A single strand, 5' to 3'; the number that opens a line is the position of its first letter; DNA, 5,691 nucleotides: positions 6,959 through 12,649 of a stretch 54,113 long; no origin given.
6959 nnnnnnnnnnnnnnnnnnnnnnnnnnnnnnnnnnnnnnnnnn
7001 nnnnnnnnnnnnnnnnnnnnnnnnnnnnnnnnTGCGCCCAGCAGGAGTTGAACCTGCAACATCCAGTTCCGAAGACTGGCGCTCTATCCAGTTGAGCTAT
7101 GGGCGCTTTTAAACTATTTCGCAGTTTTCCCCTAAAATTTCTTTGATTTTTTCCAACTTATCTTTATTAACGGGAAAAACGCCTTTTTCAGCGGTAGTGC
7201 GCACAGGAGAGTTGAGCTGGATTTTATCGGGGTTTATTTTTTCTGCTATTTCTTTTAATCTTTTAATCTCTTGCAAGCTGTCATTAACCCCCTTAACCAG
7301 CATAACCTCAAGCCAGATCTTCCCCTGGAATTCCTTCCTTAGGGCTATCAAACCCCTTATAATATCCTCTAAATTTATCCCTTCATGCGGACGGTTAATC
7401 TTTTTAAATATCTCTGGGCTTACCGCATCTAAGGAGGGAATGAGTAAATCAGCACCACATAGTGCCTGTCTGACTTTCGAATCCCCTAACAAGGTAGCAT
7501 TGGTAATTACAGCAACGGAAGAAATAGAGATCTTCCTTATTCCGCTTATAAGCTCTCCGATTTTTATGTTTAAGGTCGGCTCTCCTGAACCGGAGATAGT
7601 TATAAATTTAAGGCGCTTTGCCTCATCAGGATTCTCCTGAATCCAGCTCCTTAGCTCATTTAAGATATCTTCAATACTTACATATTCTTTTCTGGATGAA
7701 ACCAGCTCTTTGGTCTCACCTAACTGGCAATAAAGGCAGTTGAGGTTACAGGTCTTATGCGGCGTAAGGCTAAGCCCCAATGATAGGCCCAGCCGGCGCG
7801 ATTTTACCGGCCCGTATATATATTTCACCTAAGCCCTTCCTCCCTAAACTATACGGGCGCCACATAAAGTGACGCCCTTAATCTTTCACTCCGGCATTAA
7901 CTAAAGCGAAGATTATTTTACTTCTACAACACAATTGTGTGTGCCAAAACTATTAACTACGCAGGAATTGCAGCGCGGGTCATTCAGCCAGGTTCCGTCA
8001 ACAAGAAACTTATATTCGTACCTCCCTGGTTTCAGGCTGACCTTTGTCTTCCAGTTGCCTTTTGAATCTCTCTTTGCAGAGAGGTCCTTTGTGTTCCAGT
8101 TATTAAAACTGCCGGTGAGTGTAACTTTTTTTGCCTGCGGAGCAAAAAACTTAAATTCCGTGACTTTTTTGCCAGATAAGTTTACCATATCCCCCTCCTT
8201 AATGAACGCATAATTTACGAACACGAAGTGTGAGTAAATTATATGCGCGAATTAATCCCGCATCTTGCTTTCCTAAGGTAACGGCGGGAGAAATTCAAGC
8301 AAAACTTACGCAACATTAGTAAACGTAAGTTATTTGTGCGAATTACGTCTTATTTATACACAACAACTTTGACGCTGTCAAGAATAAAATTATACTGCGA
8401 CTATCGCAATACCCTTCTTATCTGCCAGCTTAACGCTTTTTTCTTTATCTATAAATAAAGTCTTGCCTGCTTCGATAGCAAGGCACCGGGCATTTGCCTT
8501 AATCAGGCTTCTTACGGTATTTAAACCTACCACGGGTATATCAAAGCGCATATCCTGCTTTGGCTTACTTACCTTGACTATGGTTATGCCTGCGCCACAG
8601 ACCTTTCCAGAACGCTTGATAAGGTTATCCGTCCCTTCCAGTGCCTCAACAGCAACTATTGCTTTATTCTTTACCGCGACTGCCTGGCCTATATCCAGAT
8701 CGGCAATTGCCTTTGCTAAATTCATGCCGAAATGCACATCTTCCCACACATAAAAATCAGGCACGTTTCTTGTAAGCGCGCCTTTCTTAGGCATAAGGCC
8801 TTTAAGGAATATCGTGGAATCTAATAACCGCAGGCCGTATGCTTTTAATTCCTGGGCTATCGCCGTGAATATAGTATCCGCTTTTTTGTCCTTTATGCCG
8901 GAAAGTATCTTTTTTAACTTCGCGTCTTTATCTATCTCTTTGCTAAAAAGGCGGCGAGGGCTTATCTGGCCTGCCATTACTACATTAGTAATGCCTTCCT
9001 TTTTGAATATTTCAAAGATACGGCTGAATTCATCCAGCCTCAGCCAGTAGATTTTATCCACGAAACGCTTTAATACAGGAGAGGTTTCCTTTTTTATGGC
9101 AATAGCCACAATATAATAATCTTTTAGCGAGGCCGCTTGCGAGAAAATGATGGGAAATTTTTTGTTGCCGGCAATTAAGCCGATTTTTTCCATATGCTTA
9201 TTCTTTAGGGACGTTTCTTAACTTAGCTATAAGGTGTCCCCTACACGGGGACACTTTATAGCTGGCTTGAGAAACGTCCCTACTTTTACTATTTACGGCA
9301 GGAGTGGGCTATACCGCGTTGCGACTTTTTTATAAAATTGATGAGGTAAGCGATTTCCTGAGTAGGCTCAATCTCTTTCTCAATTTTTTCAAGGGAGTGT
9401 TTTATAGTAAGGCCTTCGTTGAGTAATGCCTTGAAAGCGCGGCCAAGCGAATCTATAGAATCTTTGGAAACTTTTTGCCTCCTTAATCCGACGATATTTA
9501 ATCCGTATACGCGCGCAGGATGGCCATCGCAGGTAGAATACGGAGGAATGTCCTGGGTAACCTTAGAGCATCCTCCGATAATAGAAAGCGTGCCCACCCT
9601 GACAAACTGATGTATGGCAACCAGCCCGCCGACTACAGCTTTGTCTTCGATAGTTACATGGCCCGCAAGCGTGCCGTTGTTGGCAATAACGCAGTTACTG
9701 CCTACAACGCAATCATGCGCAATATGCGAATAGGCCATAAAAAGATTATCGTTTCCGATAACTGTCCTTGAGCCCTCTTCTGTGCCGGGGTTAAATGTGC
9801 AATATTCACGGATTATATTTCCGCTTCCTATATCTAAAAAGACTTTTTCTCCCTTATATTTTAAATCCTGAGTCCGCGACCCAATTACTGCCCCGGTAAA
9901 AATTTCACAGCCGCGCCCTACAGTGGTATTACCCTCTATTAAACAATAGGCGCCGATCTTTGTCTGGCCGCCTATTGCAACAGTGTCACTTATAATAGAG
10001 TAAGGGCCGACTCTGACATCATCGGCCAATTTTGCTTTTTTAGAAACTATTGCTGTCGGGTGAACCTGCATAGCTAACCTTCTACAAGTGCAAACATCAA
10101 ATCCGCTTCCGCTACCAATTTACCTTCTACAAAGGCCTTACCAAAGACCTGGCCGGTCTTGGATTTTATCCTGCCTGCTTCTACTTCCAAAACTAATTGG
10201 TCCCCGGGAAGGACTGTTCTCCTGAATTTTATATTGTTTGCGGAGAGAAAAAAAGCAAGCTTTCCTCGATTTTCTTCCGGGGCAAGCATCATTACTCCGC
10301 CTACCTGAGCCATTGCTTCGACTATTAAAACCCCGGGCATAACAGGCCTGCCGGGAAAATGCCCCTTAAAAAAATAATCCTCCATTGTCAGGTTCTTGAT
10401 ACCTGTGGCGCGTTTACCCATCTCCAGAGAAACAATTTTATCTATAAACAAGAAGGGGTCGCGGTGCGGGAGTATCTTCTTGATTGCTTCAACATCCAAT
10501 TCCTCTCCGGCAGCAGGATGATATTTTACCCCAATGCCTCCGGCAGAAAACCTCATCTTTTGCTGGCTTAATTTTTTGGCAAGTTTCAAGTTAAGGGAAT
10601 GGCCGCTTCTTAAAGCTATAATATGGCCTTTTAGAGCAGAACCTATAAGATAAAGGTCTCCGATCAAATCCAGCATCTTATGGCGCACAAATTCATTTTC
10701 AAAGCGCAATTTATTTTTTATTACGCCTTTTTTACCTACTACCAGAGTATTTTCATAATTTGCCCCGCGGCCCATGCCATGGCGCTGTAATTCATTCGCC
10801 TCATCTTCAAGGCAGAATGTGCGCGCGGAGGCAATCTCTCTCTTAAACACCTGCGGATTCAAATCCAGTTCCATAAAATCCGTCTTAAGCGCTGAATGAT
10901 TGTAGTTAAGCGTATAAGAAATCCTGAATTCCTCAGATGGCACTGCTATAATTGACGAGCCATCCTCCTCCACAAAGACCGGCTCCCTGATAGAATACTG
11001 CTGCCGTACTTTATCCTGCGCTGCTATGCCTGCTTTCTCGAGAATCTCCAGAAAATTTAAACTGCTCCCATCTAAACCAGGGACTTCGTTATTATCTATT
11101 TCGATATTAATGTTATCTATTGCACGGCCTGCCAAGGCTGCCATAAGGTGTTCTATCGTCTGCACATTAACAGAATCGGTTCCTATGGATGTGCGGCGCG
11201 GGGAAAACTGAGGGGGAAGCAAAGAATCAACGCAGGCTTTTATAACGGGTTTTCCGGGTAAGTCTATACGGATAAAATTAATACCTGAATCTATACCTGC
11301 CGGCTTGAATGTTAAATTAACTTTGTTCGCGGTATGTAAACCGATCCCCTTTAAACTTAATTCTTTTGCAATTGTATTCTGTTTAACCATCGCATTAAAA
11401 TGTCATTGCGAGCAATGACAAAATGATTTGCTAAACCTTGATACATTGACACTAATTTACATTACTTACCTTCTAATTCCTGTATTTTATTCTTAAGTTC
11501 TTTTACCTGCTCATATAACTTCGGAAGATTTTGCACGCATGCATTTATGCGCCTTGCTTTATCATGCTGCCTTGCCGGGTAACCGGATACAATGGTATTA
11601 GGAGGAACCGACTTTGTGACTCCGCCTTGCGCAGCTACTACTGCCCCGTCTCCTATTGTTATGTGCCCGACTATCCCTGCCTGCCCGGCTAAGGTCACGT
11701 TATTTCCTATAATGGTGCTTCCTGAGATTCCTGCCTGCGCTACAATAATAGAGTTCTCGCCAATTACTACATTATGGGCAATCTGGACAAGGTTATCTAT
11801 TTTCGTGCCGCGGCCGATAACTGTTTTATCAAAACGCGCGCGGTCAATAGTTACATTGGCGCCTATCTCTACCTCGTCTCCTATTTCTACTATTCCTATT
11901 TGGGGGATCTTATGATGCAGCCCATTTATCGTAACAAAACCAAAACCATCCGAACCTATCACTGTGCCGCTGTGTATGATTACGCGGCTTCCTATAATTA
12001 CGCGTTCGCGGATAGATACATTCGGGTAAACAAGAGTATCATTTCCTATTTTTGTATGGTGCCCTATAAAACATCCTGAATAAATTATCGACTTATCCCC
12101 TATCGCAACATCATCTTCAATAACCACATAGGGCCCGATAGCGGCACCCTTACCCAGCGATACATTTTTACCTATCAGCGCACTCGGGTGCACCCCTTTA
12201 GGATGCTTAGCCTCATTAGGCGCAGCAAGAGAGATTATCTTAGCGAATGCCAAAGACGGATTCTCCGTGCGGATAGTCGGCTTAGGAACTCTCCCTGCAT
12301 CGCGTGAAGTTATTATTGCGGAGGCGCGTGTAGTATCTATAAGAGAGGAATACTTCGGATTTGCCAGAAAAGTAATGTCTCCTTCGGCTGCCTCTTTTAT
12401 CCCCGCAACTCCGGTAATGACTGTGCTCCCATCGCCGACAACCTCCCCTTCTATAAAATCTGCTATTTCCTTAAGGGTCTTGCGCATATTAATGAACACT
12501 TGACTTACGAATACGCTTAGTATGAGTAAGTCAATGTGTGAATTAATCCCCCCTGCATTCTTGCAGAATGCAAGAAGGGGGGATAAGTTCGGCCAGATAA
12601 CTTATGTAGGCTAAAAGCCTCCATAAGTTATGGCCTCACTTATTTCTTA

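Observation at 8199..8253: Hairpin family ACTTAYG/CRTAAGT with copy-specific compensatory arms, a conserved bulge and TTAAT flanks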

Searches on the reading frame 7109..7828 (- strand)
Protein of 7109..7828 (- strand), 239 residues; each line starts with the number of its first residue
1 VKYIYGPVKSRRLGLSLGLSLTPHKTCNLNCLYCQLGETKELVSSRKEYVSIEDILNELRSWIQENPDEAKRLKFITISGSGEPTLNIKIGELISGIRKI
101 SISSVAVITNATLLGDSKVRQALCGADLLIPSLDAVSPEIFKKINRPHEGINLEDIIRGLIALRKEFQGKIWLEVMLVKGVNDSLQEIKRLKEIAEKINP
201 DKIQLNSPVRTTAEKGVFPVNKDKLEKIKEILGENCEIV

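Call 78: search_protein_families(library=pfam, proteins=[window:7109-7828:-])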
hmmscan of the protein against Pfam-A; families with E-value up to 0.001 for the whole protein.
window:7109-7828:- (239 aa): 1 family
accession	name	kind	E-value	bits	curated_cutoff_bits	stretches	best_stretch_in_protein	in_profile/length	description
PF04055.27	Radical_SAM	-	1.1e-17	65.1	29.5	1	24-188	4-162/166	Radical SAM superfamily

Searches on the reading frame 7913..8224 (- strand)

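Call 5: search_protein_families(library=pfam, proteins=[window:7913-8224:-])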
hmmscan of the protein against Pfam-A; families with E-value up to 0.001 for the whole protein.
window:7913-8224:- (103 aa): 3 families
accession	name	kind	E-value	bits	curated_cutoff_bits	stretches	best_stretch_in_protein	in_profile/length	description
PF16561.11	AMPK1_CBM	-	2.7e-17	63.2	26.8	1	29-103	9-80/85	Glycogen recognition site of AMP-activated protein kinase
PF02922.24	CBM_48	-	3.1e-12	47.1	22.4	1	20-79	11-72/83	Carbohydrate-binding module 48 (Isoamylase N-terminal domain)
PF16760.10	CBM53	-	0.00082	20.1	27.6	0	31-69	10-53/57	Starch/carbohydrate-binding module (family 53)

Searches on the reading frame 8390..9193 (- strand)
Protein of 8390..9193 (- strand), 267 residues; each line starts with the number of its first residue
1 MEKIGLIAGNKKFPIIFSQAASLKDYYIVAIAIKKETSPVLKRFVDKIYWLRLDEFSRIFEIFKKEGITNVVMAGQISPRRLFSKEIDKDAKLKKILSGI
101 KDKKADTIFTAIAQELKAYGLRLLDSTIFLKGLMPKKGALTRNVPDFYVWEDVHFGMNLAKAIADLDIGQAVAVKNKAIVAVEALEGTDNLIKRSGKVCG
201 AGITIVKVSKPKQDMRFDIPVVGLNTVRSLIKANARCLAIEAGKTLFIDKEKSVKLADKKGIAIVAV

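Call 5: search_protein_families(library=pfam, proteins=[window:8390-9193:-])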
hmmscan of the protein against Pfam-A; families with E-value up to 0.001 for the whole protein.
window:8390-9193:- (267 aa): 2 families
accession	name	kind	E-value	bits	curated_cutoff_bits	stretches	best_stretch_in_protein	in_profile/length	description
PF06230.17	LpxI_C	-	2.1e-46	157.4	25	1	137-265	2-131/131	LpxI C-terminal domain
PF17930.7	LpxI_N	-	1.9e-30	105.9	25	1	3-133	1-129/129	LpxI N-terminal domain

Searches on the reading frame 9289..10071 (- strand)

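Call 78: search_protein_families(library=pfam, proteins=[window:9289-10071:-])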
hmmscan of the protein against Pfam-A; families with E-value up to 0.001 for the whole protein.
window:9289-10071:- (260 aa): 3 families
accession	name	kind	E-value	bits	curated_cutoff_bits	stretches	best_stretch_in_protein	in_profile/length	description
PF13720.11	Acetyltransf_11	-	3.2e-26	92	24.5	1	174-254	1-81/82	Udp N-acetylglucosamine O-acyltransferase; Domain 2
PF00132.30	Hexapep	-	2.2e-23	81.4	27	2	103-136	2-35/36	Bacterial transferase hexapeptide (six repeats)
PF25084.1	LbH_EIF2B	-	2.5e-09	37.5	54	1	90-172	15-100/105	EIF2B subunit epsilon LbH domain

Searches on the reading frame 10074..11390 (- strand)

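Call 6: search_protein_families(library=pfam, proteins=[window:10074-11390:-])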
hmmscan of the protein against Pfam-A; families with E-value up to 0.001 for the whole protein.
window:10074-11390:- (438 aa): 2 families
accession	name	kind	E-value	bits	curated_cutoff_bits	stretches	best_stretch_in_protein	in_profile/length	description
PF03331.19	LpxC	-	1.4e-91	307.2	27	1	4-275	1-267/268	UDP-3-O-acyl N-acetylglycosamine deacetylase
PF07977.19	FabA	-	2.7e-31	108.5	23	1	307-429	1-137/138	FabA-like domain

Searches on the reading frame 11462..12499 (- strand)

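Call 5: search_protein_families(library=pfam, proteins=[window:11462-12499:-])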
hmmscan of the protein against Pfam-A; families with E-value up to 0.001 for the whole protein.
window:11462-12499:- (345 aa): 4 families
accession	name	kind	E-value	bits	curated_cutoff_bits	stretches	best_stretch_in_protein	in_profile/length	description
PF00132.30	Hexapep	-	3.3e-33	112.4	27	4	148-182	1-35/36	Bacterial transferase hexapeptide (six repeats)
PF04613.19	LpxD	-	3.1e-21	75.4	30.8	1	26-90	2-69/70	UDP-3-O-[3-hydroxymyristoyl] glucosamine N-acyltransferase, LpxD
PF25084.1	LbH_EIF2B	-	1.1e-11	45.1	54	2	109-182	24-100/105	EIF2B subunit epsilon LbH domain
PF25087.1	GMPPB_C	-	1.5e-08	34.7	39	1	103-138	7-42/110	GMPPB C-terminal domain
